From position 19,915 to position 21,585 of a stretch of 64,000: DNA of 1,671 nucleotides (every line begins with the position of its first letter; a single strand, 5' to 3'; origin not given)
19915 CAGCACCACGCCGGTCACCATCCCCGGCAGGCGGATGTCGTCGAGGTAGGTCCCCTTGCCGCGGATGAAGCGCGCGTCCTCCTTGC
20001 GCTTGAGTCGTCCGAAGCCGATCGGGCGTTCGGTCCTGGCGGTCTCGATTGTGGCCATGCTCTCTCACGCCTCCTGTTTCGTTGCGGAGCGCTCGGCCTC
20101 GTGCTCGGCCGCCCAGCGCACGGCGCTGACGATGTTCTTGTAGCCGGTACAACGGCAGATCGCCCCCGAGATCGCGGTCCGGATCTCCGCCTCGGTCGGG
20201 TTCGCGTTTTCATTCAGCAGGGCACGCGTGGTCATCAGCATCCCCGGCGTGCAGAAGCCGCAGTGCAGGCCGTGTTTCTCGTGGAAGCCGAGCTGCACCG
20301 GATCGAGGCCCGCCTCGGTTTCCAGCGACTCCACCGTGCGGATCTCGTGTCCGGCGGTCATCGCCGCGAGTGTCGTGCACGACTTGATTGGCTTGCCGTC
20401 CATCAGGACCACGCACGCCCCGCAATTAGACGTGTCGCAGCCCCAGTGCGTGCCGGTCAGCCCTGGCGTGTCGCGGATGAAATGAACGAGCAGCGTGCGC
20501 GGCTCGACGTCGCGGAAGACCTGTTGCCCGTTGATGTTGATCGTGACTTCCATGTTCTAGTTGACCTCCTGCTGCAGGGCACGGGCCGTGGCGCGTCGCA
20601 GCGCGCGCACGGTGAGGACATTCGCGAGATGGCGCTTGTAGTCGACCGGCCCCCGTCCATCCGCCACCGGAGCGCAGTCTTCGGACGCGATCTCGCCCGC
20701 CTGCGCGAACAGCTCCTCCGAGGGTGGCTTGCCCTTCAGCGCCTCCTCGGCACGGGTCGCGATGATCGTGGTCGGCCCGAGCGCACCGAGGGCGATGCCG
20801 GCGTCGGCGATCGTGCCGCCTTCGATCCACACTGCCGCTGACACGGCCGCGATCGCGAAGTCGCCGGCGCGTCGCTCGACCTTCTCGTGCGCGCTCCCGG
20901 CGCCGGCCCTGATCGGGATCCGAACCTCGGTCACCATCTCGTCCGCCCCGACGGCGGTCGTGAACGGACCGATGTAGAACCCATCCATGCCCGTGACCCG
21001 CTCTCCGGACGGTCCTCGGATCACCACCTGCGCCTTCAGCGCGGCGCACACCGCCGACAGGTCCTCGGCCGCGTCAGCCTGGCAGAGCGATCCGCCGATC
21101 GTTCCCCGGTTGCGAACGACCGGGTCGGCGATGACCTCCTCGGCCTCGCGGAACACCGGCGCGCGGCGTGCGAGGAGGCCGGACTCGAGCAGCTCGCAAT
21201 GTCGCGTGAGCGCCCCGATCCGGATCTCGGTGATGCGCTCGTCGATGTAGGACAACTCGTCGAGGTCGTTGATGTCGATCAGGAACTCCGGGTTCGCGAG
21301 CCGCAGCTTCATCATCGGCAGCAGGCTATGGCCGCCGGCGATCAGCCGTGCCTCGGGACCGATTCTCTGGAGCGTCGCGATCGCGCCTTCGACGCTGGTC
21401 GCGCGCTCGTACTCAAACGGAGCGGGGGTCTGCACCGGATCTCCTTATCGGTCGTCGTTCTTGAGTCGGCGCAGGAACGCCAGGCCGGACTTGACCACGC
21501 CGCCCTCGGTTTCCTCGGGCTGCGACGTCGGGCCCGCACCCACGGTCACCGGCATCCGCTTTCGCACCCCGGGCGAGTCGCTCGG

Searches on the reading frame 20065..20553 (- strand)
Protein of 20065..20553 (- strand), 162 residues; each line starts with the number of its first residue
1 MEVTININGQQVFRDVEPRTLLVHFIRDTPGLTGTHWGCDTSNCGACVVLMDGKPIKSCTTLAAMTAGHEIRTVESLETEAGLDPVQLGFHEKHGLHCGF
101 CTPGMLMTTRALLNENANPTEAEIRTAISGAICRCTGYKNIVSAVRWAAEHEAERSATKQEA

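Call 81: search_protein_families(library=ncbifam, proteins=[window:20065-20553:-], max_evalue=0.00001)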
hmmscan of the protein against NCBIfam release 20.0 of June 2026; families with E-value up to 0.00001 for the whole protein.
window:20065-20553:- (162 aa): 11 families
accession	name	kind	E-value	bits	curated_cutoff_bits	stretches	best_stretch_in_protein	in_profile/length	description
NF041020.1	glyceraldDH_gamma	equivalog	1.1e-64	217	290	1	2-151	12-161/164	glyceraldehyde dehydrogenase subunit gamma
TIGR03193.1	4hydroxCoAred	equivalog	1.7e-51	174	257.8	1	4-149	3-148/148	4-hydroxybenzoyl-CoA reductase subunit gamma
NF043084.2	XdhC_XDHase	equivalog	3.3e-45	153.3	217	1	2-148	2-149/151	xanthine dehydrogenase subunit XdhC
TIGR03198.1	pucE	equivalog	1.1e-43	148.3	254.3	1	3-149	4-149/151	xanthine dehydrogenase subunit E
TIGR03311.1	Se_dep_XDH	equivalog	4.3e-41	140.9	830.45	1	5-154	3-149/848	selenium-dependent xanthine dehydrogenase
NF045668.1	pterin_aldehy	equivalog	1.4e-40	139.3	1100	1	3-150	3-153/905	molybdopterin-dependent aldehyde oxidoreductase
NF007387.0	PRK09908.1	equivalog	1.1e-37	128.9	212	1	2-147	8-154/159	xanthine dehydrogenase iron sulfur-binding subunit XdhC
NF008514.0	PRK11433.1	equivalog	5.6e-36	124.1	322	1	1-151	51-216/218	aldehyde dehydrogenase iron-sulfur subunit PaoA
TIGR02963.1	xanthine_xdhA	equivalog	2.1e-35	122.3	467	1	11-157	10-166/468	xanthine dehydrogenase small subunit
TIGR02969.1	mam_aldehyde_ox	subfamily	3.2e-27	94.5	1912.3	1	4-146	4-158/1330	aldehyde oxidase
TIGR03313.1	Se_sel_red_Mo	hypoth_equivalog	5.5e-10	37.6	1101.9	1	44-157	40-153/951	molybdopterin-dependent oxidoreductase Mo/Fe-S-binding subunit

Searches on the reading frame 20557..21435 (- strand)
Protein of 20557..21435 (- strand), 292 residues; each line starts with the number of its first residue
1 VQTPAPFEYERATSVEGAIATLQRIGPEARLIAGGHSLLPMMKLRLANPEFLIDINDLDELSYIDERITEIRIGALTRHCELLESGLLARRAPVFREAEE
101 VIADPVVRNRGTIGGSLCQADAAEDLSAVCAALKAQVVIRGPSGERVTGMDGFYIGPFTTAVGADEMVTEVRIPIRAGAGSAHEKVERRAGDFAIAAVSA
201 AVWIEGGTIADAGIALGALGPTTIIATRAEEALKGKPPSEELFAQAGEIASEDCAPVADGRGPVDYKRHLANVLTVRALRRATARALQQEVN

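Call 81: search_protein_families(library=ncbifam, proteins=[window:20557-21435:-], max_evalue=0.00001)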
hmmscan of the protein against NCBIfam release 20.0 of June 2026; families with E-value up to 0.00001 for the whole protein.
window:20557-21435:- (292 aa): 8 families
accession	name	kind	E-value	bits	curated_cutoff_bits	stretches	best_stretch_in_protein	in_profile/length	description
NF041019.1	glyceraldDH_beta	equivalog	5.7e-81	271.8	350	1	4-281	3-279/280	glyceraldehyde dehydrogenase subunit beta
NF043083.1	XdhB_XDHase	equivalog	1.4e-45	155.7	310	1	8-286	6-287/289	xanthine dehydrogenase subunit XdhB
NF007427.0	PRK09971.1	equivalog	7.1e-44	150.2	287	1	8-287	6-288/292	xanthine dehydrogenase FAD-binding subunit XdhB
TIGR02963.1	xanthine_xdhA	equivalog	1.1e-33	116.6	467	1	18-277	203-463/468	xanthine dehydrogenase small subunit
TIGR03195.1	4hydrxCoA_B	equivalog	5.5e-30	104.6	404.55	2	7-120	5-117/321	4-hydroxybenzoyl-CoA reductase subunit beta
TIGR03199.1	pucC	equivalog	5.1e-15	55.5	306.05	1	26-247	14-234/264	xanthine dehydrogenase subunit C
TIGR03312.1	Se_sel_red_FAD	hypoth_equivalog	3.2e-11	42.9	241.5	1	9-276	4-244/257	molybdopterin-dependent oxidoreductase FAD-binding subunit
TIGR02969.1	mam_aldehyde_ox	subfamily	3.6e-06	24.7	1912.3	1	101-271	339-515/1330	aldehyde oxidase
